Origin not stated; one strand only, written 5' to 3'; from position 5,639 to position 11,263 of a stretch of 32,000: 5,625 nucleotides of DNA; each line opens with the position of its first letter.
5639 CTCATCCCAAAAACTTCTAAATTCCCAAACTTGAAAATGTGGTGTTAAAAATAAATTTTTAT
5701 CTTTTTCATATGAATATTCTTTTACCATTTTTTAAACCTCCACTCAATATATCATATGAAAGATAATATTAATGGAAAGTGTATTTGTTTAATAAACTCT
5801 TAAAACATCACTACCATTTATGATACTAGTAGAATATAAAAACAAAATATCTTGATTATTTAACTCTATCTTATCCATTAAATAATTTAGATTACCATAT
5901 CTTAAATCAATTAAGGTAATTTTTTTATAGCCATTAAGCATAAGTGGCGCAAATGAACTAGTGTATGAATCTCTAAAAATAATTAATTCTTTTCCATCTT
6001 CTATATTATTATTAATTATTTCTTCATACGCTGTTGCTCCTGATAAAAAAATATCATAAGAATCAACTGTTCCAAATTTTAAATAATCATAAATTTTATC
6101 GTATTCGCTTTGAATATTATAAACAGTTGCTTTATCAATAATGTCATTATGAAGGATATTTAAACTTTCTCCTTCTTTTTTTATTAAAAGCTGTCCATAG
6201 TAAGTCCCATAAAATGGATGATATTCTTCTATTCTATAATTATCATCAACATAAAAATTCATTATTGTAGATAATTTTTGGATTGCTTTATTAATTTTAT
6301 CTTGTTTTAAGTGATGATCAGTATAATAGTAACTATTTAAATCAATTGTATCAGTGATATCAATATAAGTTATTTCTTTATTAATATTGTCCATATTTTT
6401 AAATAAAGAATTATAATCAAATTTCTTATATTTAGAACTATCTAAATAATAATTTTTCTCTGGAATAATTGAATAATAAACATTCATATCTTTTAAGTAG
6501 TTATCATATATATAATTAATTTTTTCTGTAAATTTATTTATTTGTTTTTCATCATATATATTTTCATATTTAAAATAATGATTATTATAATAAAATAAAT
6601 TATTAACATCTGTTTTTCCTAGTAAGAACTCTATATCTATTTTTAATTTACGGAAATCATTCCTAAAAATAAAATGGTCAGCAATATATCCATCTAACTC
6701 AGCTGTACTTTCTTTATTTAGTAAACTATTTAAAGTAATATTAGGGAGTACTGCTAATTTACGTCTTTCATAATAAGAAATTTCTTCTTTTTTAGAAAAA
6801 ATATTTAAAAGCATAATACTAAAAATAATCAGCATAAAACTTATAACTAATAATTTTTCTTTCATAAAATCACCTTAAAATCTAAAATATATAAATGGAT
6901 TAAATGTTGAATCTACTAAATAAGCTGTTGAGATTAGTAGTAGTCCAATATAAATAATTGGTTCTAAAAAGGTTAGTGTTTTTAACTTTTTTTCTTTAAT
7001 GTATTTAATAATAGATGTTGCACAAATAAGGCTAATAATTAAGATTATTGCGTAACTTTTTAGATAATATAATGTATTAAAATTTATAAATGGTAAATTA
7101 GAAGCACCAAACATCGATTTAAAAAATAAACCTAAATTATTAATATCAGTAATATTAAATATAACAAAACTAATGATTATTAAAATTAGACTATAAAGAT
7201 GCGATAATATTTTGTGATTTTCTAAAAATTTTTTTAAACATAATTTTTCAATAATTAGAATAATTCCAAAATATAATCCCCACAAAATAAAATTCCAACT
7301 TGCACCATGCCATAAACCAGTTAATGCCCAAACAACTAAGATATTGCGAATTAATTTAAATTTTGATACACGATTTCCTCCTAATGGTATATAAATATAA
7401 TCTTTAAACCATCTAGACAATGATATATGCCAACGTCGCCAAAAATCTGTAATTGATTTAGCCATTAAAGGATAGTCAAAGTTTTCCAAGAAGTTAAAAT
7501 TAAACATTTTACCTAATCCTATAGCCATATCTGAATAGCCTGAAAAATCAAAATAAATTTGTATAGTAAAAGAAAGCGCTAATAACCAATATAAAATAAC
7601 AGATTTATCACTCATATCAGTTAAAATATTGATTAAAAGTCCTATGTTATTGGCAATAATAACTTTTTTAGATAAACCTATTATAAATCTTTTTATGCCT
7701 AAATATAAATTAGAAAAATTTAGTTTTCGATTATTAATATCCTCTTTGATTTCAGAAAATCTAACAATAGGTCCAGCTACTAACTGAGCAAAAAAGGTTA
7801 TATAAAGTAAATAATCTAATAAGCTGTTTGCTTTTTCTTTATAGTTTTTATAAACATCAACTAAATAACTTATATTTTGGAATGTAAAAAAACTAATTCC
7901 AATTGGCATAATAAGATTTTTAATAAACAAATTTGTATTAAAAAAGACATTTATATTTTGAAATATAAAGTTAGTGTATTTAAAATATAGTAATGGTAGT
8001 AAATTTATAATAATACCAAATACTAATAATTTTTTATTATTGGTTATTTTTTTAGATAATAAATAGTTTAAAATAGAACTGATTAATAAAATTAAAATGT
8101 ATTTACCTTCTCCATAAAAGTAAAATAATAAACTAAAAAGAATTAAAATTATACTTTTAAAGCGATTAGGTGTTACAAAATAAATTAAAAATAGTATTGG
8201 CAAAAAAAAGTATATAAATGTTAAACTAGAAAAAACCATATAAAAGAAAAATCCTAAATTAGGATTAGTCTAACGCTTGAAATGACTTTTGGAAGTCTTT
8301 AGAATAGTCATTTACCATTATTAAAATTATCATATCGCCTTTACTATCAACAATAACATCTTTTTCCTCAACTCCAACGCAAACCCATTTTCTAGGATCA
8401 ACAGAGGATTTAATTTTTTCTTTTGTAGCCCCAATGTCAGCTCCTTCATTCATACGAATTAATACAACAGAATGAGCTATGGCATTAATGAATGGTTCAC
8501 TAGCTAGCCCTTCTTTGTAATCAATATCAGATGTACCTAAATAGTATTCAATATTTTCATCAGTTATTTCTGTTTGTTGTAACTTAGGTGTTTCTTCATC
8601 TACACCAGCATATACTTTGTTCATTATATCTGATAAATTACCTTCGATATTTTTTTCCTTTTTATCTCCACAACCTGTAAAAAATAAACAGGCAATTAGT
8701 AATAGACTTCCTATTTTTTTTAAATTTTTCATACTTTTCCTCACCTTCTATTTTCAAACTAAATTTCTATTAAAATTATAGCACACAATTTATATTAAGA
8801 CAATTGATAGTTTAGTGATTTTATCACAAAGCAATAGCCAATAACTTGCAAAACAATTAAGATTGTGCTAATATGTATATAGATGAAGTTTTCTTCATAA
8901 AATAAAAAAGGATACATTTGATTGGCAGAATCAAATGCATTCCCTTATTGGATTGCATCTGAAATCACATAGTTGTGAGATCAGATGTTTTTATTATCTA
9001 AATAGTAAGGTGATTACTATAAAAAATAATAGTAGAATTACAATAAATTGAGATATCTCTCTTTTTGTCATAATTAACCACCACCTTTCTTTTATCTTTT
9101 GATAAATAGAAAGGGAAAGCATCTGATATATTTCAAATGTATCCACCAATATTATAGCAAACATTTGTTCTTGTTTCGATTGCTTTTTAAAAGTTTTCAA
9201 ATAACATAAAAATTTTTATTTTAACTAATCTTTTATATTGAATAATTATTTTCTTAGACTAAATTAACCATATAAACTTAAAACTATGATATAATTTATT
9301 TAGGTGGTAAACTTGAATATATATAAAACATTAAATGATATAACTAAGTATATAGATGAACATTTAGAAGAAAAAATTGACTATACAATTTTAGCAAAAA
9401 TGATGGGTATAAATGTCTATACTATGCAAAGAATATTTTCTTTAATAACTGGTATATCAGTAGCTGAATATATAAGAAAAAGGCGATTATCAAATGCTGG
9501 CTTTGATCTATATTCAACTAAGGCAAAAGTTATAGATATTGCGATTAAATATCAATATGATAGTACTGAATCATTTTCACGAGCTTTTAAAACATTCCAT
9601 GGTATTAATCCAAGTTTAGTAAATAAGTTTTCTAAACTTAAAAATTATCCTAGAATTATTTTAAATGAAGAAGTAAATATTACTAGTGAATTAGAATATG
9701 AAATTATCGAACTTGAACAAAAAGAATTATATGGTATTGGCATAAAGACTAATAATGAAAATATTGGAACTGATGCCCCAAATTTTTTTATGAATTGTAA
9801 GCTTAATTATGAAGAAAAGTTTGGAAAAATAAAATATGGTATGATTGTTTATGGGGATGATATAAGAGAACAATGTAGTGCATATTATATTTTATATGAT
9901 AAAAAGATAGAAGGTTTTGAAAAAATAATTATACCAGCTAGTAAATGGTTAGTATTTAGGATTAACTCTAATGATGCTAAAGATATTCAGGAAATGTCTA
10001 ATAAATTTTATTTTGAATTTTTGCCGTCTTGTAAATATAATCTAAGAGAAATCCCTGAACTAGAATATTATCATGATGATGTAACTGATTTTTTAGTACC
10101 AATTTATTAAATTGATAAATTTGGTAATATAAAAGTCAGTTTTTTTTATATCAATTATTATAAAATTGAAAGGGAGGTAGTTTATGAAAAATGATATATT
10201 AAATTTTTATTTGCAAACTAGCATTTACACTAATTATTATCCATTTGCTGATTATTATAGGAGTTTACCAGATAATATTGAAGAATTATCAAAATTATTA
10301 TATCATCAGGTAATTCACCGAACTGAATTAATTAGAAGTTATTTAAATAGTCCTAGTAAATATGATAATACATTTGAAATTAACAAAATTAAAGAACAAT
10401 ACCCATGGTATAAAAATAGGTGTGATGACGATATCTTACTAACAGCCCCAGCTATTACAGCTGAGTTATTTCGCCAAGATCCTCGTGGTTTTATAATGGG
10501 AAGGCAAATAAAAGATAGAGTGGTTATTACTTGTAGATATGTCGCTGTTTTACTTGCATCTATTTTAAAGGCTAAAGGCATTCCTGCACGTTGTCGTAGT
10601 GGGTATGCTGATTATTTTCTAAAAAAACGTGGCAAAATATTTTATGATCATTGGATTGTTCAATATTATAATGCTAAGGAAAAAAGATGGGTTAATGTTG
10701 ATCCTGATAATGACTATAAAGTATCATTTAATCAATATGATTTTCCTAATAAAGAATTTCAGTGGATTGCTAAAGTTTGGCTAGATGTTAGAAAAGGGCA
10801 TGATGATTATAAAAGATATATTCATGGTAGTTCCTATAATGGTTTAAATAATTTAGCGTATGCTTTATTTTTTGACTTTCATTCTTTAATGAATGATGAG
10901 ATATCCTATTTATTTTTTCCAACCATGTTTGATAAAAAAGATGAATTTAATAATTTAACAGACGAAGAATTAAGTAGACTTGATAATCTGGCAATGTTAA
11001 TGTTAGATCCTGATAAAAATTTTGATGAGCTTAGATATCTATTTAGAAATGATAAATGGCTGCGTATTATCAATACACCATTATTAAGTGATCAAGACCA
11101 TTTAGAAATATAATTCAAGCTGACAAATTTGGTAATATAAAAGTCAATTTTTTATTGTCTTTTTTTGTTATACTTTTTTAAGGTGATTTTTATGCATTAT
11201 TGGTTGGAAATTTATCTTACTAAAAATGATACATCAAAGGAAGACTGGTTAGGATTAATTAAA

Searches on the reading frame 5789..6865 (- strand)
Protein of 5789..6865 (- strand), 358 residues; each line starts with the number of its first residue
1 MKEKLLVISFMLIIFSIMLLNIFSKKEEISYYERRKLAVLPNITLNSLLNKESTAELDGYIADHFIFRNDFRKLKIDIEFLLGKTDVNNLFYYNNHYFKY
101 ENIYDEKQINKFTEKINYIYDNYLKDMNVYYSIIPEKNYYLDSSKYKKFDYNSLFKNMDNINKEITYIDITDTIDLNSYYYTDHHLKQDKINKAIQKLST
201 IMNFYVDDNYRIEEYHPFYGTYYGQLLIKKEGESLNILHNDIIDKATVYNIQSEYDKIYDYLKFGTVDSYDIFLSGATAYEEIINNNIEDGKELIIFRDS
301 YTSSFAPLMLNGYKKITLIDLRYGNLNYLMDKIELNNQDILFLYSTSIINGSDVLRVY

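Call 50: search_protein_families(library=pfam, proteins=[window:5789-6865:-], max_evalue=0.0001)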
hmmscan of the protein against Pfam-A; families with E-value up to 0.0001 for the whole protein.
window:5789-6865:- (358 aa): 1 family
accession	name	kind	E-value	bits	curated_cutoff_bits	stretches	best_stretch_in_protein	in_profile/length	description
PF14286.12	DHHW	-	8.9e-07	28.9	25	0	142-316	199-382/385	DHHW protein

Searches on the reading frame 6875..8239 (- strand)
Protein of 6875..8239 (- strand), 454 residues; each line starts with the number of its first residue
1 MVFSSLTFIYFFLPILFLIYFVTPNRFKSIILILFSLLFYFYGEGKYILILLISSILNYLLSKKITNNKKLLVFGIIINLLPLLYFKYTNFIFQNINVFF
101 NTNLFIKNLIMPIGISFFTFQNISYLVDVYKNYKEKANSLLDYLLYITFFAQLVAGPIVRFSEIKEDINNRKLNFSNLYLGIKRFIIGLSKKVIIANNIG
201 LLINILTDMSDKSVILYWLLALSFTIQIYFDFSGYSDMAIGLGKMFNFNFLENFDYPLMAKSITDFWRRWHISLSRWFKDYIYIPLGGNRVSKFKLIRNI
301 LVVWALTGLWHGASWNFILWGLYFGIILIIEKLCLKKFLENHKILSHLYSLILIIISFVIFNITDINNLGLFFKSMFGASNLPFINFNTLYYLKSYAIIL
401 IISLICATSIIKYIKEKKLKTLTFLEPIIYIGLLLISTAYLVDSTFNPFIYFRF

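Call 50: search_protein_families(library=pfam, proteins=[window:6875-8239:-], max_evalue=0.0001)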
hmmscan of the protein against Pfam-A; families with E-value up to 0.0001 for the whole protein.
window:6875-8239:- (454 aa): 1 family
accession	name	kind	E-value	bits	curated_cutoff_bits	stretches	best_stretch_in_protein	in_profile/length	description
PF03062.24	MBOAT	-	1.3e-26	94.2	27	1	76-338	40-301/337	MBOAT, membrane-bound O-acyltransferase family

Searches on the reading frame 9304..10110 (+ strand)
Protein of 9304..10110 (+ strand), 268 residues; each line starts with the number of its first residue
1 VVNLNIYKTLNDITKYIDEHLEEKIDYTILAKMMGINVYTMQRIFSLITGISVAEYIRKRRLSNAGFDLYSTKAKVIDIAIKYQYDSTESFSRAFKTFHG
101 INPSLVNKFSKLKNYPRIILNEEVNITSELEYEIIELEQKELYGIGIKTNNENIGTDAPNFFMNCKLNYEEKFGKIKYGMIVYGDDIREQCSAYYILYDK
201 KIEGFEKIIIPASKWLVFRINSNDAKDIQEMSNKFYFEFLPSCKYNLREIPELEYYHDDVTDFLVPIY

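Call 3: search_protein_families(library=pfam, proteins=[window:9304-10110:+], max_evalue=0.1)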
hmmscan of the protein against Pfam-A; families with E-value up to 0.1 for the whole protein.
window:9304-10110:+ (268 aa): 4 families
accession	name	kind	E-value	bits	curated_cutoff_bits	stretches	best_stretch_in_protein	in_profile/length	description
PF12833.13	HTH_18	-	6e-17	62.2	33.6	1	30-104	1-75/80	Helix-turn-helix domain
PF06445.20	GyrI-like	-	1e-09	39.2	26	1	131-260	2-138/155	GyrI-like small molecule binding domain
PF14526.11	Cass2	-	2.3e-09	38.1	27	1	133-260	1-138/150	Integron-associated effector binding protein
PF00165.29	HTH_AraC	-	1.2e-06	28.9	26.6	1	70-97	5-31/42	Bacterial regulatory helix-turn-helix proteins, AraC family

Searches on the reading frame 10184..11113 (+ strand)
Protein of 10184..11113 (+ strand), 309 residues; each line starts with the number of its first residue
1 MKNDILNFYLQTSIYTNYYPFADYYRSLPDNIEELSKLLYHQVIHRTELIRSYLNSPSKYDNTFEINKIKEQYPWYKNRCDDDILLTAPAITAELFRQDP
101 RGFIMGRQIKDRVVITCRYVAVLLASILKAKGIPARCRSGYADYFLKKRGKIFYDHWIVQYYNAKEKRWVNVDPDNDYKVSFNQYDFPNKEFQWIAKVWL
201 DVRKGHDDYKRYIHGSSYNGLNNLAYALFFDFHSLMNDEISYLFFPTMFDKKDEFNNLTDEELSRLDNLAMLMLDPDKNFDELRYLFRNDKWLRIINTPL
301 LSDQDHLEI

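Call 3: search_protein_families(library=pfam, proteins=[window:10184-11113:+], max_evalue=0.1)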
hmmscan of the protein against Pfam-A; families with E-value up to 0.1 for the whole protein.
window:10184-11113:+ (309 aa): 1 family
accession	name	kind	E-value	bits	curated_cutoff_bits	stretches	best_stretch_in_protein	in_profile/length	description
PF01841.26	Transglut_core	-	1.2e-07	32.4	23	1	116-174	53-108/108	Transglutaminase-like superfamily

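Call 4: search_protein_families(library=padloc, proteins=[window:10184-11113:+], max_evalue=0.1)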
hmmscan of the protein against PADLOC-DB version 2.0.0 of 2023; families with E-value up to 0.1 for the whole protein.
window:10184-11113:+ (309 aa): 0 families

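Call 5: search_protein_families(library=ncbifam, proteins=[window:10184-11113:+], max_evalue=0.1)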
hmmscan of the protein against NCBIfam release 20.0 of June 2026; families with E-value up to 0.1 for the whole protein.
window:10184-11113:+ (309 aa): 0 families
